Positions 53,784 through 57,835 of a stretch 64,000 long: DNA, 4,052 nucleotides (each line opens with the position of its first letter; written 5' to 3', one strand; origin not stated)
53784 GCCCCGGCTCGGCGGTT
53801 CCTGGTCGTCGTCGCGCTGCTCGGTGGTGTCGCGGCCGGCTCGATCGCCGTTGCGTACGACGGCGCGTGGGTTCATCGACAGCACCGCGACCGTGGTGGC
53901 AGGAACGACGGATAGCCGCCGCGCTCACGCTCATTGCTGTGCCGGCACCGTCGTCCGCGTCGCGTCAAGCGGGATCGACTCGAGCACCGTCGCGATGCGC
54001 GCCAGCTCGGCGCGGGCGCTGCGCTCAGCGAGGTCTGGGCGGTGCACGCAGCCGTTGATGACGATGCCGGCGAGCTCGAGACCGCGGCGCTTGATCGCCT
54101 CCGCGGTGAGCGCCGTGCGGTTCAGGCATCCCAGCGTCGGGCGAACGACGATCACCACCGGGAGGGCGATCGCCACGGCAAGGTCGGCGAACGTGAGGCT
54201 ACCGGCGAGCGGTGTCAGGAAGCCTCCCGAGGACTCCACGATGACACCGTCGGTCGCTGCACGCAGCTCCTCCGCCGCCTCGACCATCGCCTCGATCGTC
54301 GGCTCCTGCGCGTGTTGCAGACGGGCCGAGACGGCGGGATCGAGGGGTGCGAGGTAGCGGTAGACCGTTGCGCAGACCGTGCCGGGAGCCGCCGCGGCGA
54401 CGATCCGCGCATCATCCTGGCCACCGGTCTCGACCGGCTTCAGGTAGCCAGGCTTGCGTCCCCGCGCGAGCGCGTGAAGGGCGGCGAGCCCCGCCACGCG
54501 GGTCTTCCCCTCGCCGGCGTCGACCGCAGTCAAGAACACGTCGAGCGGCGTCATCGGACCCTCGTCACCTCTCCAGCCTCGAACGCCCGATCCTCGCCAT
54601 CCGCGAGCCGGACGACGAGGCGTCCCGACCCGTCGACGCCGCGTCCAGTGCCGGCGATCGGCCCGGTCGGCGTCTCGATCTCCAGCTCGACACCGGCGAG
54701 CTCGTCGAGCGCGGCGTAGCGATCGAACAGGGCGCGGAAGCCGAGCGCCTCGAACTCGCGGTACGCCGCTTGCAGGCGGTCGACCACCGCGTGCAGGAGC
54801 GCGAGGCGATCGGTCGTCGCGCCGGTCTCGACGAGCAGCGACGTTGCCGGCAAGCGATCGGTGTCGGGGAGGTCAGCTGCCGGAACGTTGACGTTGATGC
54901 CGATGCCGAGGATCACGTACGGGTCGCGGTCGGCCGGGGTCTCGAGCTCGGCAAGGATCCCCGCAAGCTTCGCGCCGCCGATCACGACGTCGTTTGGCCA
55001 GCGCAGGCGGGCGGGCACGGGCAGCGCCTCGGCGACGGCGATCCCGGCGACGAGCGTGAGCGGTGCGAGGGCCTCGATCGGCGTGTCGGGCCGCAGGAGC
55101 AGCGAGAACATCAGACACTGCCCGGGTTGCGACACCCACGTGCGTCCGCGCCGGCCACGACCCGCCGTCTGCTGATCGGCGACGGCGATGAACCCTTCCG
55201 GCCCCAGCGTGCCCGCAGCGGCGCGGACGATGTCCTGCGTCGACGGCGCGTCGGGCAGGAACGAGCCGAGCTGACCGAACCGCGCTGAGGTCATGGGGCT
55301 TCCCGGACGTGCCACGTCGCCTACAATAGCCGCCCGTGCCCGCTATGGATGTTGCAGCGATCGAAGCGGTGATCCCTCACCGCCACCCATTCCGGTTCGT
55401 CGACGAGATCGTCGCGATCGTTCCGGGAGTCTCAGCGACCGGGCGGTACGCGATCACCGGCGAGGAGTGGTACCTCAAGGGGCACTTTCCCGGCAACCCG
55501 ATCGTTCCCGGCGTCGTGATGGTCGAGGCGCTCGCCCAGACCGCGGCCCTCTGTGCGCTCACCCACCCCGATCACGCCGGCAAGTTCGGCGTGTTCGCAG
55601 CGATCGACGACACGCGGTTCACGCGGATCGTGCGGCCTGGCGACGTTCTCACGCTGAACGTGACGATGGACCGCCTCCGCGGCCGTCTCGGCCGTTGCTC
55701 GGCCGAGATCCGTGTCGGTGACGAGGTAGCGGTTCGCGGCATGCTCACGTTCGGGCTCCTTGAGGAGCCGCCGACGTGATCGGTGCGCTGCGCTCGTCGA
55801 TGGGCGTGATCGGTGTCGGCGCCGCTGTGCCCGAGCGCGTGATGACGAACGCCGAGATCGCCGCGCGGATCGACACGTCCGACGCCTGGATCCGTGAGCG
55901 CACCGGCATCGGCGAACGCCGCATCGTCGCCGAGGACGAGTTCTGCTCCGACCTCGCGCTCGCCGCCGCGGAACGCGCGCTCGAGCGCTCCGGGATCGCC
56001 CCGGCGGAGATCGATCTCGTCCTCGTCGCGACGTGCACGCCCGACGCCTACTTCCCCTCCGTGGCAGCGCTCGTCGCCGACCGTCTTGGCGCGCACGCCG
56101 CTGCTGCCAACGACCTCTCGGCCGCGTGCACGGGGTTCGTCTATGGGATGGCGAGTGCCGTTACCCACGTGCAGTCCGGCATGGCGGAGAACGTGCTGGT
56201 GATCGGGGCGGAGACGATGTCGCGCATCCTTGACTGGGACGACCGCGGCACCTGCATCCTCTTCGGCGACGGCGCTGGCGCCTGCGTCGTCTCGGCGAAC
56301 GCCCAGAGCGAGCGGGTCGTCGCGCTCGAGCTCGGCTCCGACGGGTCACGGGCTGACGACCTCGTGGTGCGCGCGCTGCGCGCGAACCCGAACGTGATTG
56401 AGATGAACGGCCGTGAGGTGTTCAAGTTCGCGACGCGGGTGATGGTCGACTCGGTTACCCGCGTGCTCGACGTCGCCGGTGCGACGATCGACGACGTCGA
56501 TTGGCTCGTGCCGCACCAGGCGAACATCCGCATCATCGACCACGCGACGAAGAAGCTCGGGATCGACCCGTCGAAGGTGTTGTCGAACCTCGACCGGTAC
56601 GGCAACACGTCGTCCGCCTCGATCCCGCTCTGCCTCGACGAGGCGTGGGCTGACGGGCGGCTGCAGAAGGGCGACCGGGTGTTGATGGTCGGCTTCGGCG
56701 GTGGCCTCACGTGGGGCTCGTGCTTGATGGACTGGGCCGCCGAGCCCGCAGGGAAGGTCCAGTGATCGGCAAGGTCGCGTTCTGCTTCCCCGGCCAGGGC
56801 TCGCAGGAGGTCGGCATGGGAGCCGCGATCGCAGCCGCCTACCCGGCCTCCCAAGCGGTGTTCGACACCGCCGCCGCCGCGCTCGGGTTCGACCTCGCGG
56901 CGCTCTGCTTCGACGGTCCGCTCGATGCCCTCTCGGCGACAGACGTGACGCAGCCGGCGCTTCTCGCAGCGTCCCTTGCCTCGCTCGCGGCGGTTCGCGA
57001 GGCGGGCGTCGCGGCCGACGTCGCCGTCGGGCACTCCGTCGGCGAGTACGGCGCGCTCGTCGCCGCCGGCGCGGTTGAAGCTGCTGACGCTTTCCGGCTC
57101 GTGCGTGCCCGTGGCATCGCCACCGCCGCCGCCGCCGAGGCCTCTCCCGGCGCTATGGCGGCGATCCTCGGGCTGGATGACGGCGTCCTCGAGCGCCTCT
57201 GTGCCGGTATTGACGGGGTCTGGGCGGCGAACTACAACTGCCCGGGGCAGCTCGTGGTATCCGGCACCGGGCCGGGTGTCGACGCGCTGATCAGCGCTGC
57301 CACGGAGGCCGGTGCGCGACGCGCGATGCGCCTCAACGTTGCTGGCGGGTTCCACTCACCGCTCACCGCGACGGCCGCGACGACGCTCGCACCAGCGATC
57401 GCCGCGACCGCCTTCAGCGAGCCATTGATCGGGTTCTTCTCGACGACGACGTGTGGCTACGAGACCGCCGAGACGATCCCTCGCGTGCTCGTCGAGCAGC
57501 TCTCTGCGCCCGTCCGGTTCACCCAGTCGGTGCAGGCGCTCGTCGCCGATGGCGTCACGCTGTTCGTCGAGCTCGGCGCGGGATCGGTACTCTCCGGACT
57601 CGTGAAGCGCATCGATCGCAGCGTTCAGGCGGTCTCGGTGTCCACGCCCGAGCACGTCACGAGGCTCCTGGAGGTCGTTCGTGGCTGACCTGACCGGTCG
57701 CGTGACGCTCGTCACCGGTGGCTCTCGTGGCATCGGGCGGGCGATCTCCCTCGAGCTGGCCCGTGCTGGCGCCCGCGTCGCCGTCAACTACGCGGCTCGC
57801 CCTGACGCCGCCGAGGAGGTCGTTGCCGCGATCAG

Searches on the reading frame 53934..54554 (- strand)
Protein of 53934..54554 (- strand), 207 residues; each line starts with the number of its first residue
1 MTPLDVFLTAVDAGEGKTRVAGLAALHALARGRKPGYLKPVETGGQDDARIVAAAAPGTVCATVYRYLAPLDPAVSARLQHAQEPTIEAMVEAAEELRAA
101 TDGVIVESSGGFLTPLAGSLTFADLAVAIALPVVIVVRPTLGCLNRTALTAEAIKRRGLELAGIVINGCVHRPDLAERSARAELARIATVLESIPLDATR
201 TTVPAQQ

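Call 54: search_protein_families(library=pfam, proteins=[window:53934-54554:-], max_evalue=0.001)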
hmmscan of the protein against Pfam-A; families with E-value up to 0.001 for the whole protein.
window:53934-54554:- (207 aa): 1 family
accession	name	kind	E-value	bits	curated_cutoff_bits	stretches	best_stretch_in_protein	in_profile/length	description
PF13500.12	AAA_26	-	2.7e-27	96.4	27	1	6-174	3-171/198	AAA domain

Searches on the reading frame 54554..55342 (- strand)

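Call 113: search_protein_families(library=pfam, proteins=[window:54554-55342:-], max_evalue=0.00001)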
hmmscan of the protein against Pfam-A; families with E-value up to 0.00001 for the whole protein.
window:54554-55342:- (263 aa): 2 families
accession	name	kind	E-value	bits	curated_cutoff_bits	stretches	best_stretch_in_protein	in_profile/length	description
PF03099.24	BPL_LplA_LipB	-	2.7e-19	69.8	21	1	49-150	23-133/133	Biotin/lipoate A/B protein ligase family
PF16917.10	BPL_LplA_LipB_2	-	5.6e-09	36.3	27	1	64-210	29-182/183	Biotin/lipoate A/B protein ligase family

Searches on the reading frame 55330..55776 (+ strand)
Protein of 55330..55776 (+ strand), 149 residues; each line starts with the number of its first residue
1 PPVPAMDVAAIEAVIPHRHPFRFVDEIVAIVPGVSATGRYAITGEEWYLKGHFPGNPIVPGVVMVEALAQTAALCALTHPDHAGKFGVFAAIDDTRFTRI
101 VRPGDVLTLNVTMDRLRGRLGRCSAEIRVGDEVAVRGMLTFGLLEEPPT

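Call 113: search_protein_families(library=pfam, proteins=[window:55330-55776:+], max_evalue=0.00001)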
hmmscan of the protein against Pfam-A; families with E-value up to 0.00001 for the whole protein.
window:55330-55776:+ (149 aa): 1 family
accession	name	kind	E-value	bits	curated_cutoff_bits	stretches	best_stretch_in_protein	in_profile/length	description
PF07977.19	FabA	-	1.1e-23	83.8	23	1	15-135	1-135/138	FabA-like domain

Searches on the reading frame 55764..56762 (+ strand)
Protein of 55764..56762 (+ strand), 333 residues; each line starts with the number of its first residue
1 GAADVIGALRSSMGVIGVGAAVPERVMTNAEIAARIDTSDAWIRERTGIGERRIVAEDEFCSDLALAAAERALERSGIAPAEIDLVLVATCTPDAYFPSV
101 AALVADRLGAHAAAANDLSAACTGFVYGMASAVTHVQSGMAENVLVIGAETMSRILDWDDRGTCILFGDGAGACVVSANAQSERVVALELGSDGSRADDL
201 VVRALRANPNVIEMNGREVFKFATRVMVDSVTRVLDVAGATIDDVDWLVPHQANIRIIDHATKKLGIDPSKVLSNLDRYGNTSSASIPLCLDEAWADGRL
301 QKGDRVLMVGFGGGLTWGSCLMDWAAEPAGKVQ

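Call 113: search_protein_families(library=pfam, proteins=[window:55764-56762:+], max_evalue=0.00001)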
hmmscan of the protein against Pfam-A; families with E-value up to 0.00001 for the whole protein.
window:55764-56762:+ (333 aa): 3 families
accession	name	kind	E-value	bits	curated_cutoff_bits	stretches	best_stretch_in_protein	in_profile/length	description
PF08541.16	ACP_syn_III_C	-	2e-39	134.1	26.6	1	235-324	1-90/90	3-Oxoacyl-[acyl-carrier-protein (ACP)] synthase III C terminal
PF08545.16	ACP_syn_III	-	1.1e-29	102.6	24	1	117-194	2-80/80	3-Oxoacyl-[acyl-carrier-protein (ACP)] synthase III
PF00108.29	Thiolase_N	-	1.4e-09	38.1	26.4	1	45-154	7-117/260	Thiolase, N-terminal domain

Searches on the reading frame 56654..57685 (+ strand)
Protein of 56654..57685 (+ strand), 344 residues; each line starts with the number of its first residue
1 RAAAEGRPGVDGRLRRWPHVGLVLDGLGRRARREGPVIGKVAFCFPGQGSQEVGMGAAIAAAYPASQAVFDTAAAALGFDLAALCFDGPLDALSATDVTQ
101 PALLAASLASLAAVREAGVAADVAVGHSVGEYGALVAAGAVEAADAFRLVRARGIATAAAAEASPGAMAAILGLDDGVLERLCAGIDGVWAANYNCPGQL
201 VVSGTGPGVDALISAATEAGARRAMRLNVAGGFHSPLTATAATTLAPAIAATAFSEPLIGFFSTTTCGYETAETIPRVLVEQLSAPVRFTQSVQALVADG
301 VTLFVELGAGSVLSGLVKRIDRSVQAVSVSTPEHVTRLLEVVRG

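Call 113: search_protein_families(library=pfam, proteins=[window:56654-57685:+], max_evalue=0.00001)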
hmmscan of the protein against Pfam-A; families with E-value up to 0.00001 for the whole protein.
window:56654-57685:+ (344 aa): 1 family
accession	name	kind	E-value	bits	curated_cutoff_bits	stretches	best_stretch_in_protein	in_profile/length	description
PF00698.26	Acyl_transf_1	-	1.5e-40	140.1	32.7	1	43-329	2-287/319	Acyl transferase domain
